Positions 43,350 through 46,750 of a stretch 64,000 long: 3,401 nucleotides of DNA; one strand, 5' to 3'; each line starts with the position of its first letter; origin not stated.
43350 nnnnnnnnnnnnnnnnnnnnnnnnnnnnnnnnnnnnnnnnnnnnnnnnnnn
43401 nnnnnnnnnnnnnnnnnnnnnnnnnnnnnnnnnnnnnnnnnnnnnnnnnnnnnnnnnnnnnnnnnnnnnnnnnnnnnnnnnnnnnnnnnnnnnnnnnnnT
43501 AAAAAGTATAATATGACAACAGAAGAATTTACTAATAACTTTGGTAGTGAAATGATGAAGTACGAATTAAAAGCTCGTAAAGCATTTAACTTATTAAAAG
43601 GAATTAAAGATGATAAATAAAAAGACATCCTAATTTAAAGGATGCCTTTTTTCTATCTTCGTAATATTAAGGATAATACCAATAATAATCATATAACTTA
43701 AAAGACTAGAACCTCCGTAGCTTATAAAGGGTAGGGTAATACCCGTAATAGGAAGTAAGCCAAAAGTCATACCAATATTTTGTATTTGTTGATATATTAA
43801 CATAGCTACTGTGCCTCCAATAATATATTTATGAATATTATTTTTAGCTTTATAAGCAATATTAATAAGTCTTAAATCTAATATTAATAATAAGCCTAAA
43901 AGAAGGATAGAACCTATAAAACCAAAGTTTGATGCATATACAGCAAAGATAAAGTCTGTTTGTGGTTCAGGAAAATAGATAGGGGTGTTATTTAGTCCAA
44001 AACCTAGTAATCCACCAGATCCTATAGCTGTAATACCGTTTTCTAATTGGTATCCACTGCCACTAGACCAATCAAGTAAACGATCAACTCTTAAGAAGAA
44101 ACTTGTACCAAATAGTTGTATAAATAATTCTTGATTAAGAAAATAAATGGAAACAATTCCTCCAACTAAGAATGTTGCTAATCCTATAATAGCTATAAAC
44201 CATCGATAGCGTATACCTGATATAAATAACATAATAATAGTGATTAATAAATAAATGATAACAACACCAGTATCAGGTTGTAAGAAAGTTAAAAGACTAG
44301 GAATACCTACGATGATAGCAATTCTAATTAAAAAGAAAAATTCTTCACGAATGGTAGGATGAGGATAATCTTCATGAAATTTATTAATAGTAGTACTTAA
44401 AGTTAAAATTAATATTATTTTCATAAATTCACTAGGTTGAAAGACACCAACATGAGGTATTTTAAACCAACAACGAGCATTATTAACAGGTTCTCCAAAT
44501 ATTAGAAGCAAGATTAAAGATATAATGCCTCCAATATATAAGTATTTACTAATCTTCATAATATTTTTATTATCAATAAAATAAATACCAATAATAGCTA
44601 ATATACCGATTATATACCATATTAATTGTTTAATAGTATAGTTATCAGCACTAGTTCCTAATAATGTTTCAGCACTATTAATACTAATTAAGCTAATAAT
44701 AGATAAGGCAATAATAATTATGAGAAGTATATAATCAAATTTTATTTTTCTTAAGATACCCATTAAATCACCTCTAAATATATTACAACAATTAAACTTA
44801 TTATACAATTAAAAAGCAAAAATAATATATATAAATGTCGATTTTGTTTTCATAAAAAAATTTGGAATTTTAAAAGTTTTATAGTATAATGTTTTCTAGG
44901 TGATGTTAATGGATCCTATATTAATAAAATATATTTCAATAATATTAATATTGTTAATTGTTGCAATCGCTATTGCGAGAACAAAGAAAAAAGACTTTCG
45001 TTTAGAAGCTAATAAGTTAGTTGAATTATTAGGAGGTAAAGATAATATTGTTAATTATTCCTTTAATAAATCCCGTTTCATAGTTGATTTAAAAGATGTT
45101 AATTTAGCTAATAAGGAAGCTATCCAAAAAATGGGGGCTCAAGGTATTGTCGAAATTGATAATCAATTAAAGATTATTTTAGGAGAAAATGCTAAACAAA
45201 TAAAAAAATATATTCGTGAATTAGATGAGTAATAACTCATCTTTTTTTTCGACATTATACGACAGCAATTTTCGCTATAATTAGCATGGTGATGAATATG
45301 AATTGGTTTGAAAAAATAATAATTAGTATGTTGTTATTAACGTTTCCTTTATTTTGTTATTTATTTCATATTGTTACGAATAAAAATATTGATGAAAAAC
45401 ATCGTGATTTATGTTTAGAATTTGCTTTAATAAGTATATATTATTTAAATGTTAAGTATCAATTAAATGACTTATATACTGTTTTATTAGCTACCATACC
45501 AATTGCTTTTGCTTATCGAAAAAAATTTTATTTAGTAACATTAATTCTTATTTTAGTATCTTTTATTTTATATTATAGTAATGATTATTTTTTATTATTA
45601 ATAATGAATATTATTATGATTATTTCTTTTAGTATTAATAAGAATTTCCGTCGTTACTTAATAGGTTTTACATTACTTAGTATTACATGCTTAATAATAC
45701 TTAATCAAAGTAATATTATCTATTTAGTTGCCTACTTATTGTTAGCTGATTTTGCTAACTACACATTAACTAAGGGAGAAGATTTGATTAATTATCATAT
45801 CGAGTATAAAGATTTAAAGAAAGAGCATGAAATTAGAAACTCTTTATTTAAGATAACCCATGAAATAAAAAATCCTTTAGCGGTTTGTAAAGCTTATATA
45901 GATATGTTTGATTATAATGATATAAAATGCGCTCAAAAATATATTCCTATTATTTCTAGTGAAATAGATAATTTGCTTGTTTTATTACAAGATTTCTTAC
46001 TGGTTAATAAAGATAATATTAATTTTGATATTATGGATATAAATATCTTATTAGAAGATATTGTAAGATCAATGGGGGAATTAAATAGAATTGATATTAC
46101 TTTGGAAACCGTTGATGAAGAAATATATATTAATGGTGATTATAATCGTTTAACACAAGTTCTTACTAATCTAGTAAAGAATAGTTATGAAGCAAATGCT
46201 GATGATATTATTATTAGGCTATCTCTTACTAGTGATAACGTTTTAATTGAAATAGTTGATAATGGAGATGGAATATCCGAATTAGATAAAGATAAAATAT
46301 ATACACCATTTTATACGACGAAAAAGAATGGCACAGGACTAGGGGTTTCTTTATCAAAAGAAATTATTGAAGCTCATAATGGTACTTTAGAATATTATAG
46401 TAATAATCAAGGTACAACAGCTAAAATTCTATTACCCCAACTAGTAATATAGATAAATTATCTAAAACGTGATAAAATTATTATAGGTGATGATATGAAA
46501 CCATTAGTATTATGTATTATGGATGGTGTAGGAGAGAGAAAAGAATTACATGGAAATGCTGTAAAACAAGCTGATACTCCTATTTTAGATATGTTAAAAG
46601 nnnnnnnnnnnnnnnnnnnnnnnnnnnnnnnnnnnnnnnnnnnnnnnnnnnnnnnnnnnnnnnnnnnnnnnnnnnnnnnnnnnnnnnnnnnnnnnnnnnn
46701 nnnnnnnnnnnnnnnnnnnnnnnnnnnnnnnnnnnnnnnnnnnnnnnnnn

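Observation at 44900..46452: Cys-less membrane-anchored PTS EIIB-like protein next to an orphan polytopic histidine kinase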

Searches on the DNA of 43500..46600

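Call 69: search_rna_families(source=window, start=43500, end=46600, threshold=evalue, max_evalue=1)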
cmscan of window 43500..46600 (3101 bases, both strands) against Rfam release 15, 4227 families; matches with E-value up to 1: 0.
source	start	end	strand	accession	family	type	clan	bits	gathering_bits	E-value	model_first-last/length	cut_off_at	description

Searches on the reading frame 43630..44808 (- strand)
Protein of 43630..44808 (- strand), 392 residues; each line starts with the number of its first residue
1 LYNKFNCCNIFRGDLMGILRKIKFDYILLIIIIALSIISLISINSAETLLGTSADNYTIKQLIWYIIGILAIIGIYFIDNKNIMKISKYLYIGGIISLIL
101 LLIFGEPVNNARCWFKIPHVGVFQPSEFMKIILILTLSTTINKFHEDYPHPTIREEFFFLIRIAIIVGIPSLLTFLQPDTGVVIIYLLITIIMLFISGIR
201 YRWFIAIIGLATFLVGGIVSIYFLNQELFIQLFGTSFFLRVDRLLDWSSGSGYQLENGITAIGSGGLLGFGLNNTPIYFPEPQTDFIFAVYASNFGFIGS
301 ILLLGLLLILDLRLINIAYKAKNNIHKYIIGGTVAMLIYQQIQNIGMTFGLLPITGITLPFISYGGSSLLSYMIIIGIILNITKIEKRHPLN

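Call 3: search_protein_families(library=pfam, proteins=[window:43630-44808:-], max_evalue=1)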
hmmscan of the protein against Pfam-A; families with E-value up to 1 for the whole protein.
window:43630-44808:- (392 aa): 3 families
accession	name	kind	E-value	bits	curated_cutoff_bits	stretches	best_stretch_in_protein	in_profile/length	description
PF01098.24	FTSW_RODA_SPOVE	-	4.8e-76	256.5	26.4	1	29-386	4-354/356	Cell cycle protein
PF12666.12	PrgI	-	0.0049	17.8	27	1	57-106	17-66/91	PrgI family protein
PF19727.4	DUF6219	-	0.25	11.7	27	0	64-102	7-45/69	Family of unknown function (DUF6219)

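Call 49: search_protein_families(library=ncbifam, proteins=[window:43630-44808:-], max_evalue=0.001)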
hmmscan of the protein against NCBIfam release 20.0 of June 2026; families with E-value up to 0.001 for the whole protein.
window:43630-44808:- (392 aa): 7 families
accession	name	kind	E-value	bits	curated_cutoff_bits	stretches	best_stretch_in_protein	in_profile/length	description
TIGR02210.1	rodA_shape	equivalog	2.3e-82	277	336.7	1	25-383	1-353/357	rod shape-determining protein RodA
TIGR02614.1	ftsW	equivalog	5.5e-68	229.7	337.5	1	25-384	1-355/357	putative lipid II flippase FtsW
TIGR02615.1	spoVE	exception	4e-55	187.7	448.8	1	25-383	1-353/354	stage V sporulation protein E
NF008060.0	PRK10794.1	equivalog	6.1e-45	153.7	590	1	18-384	10-361/370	peptidoglycan glycosyltransferase MrdB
NF037961.1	RodA_shape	subfamily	2e-42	146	150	2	248-382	269-407/415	rod shape-determining protein RodA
NF008042.0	PRK10774.1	equivalog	2.9e-40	138.5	493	1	21-383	32-389/405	cell division protein FtsW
TIGR04154.1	archaeo_STT3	subfamily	0.00075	18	450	1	19-103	231-316/831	oligosaccharyl transferase, archaeosortase A system-associated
